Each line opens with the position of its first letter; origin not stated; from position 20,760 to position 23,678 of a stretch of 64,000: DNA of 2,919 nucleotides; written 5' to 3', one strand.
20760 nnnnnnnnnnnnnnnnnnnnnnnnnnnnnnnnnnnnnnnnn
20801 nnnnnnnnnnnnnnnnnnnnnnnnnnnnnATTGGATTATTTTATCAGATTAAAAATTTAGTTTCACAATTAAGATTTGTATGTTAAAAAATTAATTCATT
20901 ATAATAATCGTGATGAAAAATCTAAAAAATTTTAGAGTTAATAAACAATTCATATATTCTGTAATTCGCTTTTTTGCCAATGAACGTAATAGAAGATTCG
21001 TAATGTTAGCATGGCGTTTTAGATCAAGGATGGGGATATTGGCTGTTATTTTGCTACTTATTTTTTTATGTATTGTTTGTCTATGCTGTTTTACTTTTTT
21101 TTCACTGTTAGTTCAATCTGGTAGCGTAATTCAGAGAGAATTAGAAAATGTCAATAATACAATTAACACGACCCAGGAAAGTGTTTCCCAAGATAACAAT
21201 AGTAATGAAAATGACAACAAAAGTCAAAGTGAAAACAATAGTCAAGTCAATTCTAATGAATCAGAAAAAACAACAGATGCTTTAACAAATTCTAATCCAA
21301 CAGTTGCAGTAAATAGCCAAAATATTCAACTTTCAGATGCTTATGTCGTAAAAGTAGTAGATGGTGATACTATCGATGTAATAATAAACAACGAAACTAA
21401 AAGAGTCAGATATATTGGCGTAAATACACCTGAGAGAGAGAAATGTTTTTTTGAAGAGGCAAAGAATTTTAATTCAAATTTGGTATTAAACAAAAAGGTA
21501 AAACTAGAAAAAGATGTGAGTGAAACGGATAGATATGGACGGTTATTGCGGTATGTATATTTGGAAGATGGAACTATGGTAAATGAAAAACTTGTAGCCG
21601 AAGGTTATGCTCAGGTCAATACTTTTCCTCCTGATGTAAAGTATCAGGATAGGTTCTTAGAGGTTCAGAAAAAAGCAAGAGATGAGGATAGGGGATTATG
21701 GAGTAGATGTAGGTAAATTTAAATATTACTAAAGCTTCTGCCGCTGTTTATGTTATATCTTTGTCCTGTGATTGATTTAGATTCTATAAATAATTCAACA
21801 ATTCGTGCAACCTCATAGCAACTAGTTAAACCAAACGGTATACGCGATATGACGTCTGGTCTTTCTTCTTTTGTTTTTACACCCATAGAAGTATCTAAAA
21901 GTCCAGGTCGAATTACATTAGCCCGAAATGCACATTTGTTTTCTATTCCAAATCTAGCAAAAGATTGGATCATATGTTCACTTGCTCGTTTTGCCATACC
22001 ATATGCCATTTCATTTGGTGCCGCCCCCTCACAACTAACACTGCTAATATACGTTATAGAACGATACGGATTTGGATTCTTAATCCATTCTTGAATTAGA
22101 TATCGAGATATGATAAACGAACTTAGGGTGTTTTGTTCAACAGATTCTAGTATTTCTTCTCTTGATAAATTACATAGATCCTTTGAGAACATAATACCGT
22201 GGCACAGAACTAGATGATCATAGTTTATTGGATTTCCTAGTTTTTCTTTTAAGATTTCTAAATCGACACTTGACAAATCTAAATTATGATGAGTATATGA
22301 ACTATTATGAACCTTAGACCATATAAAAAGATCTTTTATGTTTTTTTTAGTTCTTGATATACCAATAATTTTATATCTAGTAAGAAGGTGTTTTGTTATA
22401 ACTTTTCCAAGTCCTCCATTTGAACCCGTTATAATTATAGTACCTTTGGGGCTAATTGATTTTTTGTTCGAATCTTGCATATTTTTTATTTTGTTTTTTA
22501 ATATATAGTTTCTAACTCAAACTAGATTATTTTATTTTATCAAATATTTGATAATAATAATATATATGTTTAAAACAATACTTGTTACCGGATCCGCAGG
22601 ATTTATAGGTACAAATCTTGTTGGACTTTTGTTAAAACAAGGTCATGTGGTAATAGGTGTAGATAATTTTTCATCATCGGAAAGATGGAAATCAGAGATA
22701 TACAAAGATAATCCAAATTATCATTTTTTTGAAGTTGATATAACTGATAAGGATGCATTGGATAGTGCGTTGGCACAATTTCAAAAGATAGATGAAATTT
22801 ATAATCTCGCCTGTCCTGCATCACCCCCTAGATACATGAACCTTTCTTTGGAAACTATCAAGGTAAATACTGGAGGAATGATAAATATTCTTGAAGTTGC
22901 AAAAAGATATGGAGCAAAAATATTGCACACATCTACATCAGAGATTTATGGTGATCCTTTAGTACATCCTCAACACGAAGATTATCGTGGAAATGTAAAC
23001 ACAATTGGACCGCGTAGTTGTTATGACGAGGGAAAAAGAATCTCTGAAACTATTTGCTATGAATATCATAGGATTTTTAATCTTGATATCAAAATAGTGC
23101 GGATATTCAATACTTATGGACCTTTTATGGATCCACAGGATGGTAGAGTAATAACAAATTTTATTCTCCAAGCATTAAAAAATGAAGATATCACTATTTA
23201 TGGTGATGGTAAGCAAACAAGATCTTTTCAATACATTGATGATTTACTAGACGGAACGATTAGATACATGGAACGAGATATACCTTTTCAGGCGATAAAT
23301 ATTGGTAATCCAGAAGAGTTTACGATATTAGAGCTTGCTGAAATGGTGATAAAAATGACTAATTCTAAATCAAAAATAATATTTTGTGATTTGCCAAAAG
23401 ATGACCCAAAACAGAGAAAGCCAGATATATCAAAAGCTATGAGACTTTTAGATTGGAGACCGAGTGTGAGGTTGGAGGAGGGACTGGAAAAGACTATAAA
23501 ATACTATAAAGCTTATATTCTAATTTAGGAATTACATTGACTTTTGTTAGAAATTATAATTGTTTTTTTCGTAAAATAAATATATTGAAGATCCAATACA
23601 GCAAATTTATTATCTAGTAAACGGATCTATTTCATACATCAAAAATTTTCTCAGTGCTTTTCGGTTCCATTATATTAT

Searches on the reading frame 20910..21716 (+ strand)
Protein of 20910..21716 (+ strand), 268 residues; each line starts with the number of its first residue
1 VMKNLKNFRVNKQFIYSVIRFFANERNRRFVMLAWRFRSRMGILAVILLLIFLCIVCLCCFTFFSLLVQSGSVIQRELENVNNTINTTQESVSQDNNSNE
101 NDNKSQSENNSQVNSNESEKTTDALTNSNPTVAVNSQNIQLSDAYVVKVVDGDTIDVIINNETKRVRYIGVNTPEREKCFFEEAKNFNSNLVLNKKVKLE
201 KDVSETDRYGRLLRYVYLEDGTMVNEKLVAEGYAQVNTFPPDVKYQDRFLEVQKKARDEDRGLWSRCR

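Call 11: search_protein_families(library=pfam, max_evalue=1, proteins=[window:20910-21716:+])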
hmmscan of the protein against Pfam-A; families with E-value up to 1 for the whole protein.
window:20910-21716:+ (268 aa): 16 families
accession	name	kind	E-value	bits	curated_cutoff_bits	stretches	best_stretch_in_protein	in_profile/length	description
PF00565.23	SNase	-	4.3e-24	85.5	21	1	165-265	1-106/107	Staphylococcal nuclease homologue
PF22251.1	PFF1_TM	-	0.0006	19.9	32.3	1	41-136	92-190/300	Vacuolar membrane protease, transmembrane domain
PF04145.20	Ctr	-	0.00095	20.2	25.3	1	23-120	5-98/151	Ctr copper transporter family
PF02487.23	CLN3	-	0.0013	18.4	31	1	39-121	138-217/395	CLN3 protein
PF06237.18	SLC52_ribofla_tr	-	0.0016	18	27.9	1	50-119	196-257/429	Solute carrier family 52, riboflavin transporter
PF16118.10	DUF4834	-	0.0017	19.6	27.8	1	42-120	2-74/99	Domain of unknown function (DUF4834)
PF15069.11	FAM163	-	0.0026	18.6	28.3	1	42-137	11-103/164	FAM163 family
PF01496.24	V_ATPase_I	-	0.0031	16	30.7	1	37-121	609-693/815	V-type ATPase 116kDa subunit family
PF14851.11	FAM176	-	0.0055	17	31.5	1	50-135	24-109/152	FAM176 family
PF03699.18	UPF0182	-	0.0072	14.9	27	1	33-156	259-382/770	Uncharacterised protein family (UPF0182)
PF11704.13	Folliculin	-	0.048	13.9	23.3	1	54-119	68-132/166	Vesicle coat protein involved in Golgi to plasma membrane transport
PF15950.10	DUF4758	-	0.072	14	27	1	61-134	8-85/129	Putative sperm flagellar membrane protein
PF15176.11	LRR19-TM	-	0.081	13.4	27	1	41-104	19-84/115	Leucine-rich repeat family 19 TM domain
PF01594.21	AI-2E_transport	-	0.081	12.5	34.3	1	37-118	46-123/327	AI-2E family transporter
PF02326.20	YMF19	-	0.15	13.4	22.6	1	57-120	16-74/84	Plant ATP synthase F0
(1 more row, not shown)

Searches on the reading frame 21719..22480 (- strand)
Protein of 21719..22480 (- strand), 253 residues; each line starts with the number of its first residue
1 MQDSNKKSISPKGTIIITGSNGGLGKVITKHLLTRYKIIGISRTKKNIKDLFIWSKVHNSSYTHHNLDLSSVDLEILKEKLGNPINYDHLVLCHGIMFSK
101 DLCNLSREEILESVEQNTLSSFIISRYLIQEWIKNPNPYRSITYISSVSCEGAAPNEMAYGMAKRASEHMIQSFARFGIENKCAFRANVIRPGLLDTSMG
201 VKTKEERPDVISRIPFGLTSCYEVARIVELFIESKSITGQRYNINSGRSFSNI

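Call 11: search_protein_families(library=pfam, max_evalue=1, proteins=[window:21719-22480:-])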
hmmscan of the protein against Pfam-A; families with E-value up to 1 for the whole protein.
window:21719-22480:- (253 aa): 9 families
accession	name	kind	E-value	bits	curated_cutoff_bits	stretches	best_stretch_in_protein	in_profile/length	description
PF00106.31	adh_short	-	3.6e-14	53.1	26.6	1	14-206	2-193/195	short chain dehydrogenase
PF13561.12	adh_short_C2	-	2.1e-13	50.9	27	1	87-247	72-234/236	Enoyl-(Acyl carrier protein) reductase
PF01370.27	Epimerase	-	0.0018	18.2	20.9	1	15-176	1-158/240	NAD dependent epimerase/dehydratase family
PF07993.18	NAD_binding_4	-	0.003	17.2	20.1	1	17-45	1-33/258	Male sterility protein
PF08659.16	KR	-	0.01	16.2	22.6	1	13-45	1-35/180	KR domain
PF09563.16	RE_LlaJI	-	0.071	12.7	23.6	1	108-145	53-90/365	LlaJI restriction endonuclease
PF02719.21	Polysacc_synt_2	-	0.1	12.2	20.2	1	15-185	1-163/293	Polysaccharide biosynthesis protein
PF22128.2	Alp7A_like_C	-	0.11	12.8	22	1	71-133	11-74/156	Alp7A C-terminal domain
PF23312.1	UBA_SIK3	-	0.16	12.4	27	1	102-118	10-26/40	Protein kinase SIK3 UBA domain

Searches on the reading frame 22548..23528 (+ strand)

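Call 11: search_protein_families(library=pfam, max_evalue=1, proteins=[window:22548-23528:+])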
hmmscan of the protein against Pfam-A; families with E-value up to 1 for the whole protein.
window:22548-23528:+ (326 aa): 12 families
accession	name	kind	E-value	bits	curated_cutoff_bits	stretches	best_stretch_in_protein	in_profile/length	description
PF16363.11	GDP_Man_Dehyd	-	4e-59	201.2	27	1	12-316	1-332/332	GDP-mannose 4,6 dehydratase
PF01370.27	Epimerase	-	7.1e-59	199.6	20.9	1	11-253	1-240/240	NAD dependent epimerase/dehydratase family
PF01073.25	3Beta_HSD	-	1.9e-12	47.2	22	1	12-232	1-220/280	3-beta hydroxysteroid dehydrogenase/isomerase family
PF04321.23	RmlD_sub_bind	-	2.8e-12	46.8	27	1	10-276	2-236/287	RmlD substrate binding domain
PF02719.21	Polysacc_synt_2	-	2.4e-08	34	20.2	1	11-124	1-121/293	Polysaccharide biosynthesis protein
PF07993.18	NAD_binding_4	-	1.6e-07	31.2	20.1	1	13-205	1-220/258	Male sterility protein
PF00106.31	adh_short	-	2.1e-07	31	26.6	1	9-91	1-88/195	short chain dehydrogenase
PF08659.16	KR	-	0.00022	21.6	22.6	1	10-89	2-90/180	KR domain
PF13460.12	NAD_binding_10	-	0.0019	18.6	27.2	1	15-127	1-94/184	NAD(P)H-binding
PF05368.20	NmrA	-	0.002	18.2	27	1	9-79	3-71/298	NmrA-like family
PF03435.24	Sacchrp_dh_NADP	-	0.014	16.1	25.1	1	11-99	1-87/129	Saccharopine dehydrogenase NADP binding domain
PF13561.12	adh_short_C2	-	0.074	13.1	27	1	20-119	8-116/236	Enoyl-(Acyl carrier protein) reductase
